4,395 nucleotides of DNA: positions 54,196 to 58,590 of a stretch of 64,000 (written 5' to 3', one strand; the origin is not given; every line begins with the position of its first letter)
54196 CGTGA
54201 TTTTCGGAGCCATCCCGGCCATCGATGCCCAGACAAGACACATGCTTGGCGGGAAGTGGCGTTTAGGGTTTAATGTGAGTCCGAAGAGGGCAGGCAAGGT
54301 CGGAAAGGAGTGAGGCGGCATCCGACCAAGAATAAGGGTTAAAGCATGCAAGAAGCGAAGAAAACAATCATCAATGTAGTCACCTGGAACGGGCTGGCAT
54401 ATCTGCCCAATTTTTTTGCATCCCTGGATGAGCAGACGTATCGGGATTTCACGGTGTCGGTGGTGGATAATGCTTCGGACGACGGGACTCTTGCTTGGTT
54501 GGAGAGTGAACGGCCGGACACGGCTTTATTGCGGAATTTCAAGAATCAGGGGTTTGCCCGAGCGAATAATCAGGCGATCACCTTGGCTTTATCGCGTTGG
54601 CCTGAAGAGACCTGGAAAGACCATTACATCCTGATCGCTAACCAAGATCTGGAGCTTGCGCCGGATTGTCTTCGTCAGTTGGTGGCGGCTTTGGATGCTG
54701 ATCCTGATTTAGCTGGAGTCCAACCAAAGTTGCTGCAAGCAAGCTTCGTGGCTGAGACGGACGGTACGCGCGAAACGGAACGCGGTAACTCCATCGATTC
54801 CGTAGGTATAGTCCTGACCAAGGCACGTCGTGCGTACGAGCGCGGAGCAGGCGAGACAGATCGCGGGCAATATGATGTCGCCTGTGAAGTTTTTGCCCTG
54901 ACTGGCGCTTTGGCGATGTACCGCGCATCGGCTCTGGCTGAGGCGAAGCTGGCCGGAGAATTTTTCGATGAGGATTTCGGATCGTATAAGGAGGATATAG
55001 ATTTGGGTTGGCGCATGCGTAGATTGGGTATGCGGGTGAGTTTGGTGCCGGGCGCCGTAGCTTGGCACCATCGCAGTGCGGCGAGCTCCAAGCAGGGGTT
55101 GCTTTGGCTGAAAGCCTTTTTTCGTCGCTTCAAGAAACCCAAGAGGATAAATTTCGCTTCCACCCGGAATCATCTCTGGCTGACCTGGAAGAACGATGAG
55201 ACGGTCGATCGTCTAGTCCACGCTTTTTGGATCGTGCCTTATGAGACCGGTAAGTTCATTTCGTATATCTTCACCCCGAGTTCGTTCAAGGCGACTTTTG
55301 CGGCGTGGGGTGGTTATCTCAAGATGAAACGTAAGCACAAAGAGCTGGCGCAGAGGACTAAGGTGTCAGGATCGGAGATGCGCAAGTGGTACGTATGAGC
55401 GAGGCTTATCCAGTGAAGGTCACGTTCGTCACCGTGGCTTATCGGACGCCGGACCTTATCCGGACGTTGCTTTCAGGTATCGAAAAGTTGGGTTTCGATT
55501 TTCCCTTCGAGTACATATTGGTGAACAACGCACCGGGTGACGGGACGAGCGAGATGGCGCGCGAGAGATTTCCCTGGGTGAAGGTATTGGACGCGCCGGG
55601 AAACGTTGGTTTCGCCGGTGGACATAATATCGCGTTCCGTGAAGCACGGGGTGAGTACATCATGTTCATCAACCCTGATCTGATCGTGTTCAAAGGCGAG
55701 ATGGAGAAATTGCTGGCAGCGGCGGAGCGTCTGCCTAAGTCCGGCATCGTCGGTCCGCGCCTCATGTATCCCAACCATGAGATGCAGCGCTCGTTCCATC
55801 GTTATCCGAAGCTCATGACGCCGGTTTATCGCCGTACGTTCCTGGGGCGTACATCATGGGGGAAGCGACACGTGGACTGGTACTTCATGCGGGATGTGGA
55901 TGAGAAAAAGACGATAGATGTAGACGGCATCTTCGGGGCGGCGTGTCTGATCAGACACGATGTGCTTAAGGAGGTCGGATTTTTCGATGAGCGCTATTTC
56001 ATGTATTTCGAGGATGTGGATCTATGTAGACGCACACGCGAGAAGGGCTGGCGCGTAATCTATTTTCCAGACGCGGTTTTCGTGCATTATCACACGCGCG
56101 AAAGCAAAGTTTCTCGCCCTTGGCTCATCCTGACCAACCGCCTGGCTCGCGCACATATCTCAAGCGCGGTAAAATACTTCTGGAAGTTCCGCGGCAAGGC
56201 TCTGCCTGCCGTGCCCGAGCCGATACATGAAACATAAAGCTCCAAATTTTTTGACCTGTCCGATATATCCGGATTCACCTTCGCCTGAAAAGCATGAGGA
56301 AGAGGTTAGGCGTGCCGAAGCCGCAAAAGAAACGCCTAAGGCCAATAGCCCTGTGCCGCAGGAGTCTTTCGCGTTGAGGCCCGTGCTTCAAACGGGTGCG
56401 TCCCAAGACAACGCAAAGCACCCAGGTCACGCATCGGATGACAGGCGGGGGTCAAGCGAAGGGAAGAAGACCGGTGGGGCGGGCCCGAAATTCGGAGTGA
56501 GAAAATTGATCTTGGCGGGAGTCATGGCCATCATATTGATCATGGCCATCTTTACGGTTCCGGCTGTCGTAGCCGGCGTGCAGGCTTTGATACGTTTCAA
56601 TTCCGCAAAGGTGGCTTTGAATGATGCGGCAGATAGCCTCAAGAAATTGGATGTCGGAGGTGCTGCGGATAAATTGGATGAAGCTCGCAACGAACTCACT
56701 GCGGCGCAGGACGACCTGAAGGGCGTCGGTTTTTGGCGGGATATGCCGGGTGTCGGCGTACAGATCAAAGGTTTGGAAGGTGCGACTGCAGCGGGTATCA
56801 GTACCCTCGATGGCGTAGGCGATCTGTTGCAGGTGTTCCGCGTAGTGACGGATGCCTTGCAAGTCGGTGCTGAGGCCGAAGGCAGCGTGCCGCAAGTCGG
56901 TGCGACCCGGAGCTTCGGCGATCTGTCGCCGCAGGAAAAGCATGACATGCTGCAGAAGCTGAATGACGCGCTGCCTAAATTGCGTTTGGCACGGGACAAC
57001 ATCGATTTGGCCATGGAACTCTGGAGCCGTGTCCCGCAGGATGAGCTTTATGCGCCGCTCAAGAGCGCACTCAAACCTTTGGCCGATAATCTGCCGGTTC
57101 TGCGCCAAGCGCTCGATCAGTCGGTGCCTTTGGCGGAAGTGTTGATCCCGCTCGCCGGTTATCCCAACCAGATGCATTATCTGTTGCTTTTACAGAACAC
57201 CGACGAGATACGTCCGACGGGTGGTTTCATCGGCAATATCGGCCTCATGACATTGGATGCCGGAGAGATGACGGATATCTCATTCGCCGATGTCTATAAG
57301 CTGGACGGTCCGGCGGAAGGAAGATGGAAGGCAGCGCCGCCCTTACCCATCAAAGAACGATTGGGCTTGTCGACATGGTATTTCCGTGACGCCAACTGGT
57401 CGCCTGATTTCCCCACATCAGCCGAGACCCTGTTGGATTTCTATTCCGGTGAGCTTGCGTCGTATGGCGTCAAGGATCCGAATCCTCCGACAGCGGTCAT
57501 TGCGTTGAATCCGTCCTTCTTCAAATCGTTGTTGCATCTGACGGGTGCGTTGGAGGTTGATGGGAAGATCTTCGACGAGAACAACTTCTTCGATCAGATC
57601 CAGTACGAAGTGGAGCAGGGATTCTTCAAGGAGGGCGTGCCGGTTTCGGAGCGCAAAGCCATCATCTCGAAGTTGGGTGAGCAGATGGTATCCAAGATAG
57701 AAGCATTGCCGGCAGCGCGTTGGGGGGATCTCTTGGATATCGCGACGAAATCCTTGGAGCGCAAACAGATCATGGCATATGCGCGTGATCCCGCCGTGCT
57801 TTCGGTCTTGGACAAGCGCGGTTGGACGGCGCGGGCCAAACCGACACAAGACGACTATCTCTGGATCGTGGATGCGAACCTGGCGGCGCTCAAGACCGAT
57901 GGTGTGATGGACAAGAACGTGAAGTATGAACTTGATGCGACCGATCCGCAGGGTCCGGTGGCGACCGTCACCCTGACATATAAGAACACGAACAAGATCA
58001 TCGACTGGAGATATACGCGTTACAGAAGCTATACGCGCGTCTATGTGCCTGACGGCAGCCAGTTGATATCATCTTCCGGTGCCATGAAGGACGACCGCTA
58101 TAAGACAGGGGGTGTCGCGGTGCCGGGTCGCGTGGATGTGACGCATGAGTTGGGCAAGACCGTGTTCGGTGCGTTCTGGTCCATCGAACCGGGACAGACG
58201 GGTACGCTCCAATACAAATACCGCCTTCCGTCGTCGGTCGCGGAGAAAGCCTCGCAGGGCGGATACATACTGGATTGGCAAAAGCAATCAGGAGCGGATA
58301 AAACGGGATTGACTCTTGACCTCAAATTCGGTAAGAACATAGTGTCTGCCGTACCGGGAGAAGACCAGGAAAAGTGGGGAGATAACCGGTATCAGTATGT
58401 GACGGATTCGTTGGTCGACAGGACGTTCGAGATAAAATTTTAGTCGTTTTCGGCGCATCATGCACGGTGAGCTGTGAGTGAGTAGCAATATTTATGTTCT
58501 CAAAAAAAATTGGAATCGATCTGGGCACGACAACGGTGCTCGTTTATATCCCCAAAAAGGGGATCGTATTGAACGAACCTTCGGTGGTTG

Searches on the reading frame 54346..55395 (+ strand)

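Call 107: search_protein_families(library=pfam, proteins=[window:54346-55395:+], max_evalue=0.00001)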
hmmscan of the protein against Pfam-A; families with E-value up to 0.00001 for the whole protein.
window:54346-55395:+ (350 aa): 3 families
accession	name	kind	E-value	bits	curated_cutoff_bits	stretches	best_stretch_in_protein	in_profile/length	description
PF00535.33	Glycos_transf_2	-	5.3e-18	66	23.3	1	11-195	4-162/168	Glycosyl transferase family 2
PF13632.12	Glyco_trans_2_3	-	2.9e-11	44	27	1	94-265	1-139/198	Glycosyl transferase family group 2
PF13641.12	Glyco_tranf_2_3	-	8.4e-10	39.5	27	1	10-246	6-216/230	Glycosyltransferase like family 2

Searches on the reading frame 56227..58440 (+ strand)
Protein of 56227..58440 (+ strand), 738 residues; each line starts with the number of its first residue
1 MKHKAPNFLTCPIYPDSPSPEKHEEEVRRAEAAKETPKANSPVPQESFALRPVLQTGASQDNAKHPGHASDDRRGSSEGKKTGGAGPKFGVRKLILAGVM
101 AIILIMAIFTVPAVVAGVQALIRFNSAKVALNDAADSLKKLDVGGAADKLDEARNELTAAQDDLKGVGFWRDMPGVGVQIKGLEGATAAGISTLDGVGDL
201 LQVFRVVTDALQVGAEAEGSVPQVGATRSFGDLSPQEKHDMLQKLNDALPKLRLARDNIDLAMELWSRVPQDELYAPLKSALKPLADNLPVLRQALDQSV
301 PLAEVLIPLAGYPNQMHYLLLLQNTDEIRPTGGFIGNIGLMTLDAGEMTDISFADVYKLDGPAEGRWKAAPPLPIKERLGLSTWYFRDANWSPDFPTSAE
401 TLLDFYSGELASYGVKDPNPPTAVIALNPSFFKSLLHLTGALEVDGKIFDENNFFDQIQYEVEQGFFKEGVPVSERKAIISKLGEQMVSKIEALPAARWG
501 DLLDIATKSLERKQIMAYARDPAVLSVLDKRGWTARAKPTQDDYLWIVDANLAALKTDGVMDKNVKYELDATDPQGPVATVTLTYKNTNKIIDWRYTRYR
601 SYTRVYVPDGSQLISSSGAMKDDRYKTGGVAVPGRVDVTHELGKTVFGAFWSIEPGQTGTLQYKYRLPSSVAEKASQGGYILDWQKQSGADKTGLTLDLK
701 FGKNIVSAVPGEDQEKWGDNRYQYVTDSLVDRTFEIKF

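Call 107: search_protein_families(library=pfam, proteins=[window:56227-58440:+], max_evalue=0.00001)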
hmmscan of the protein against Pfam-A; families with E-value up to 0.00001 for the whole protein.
window:56227-58440:+ (738 aa): 1 family
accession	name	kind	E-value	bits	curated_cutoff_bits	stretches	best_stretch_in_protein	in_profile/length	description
PF13196.11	DUF4012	-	9.7e-21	75.2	28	1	317-461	5-142/144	Protein of unknown function (DUF4012)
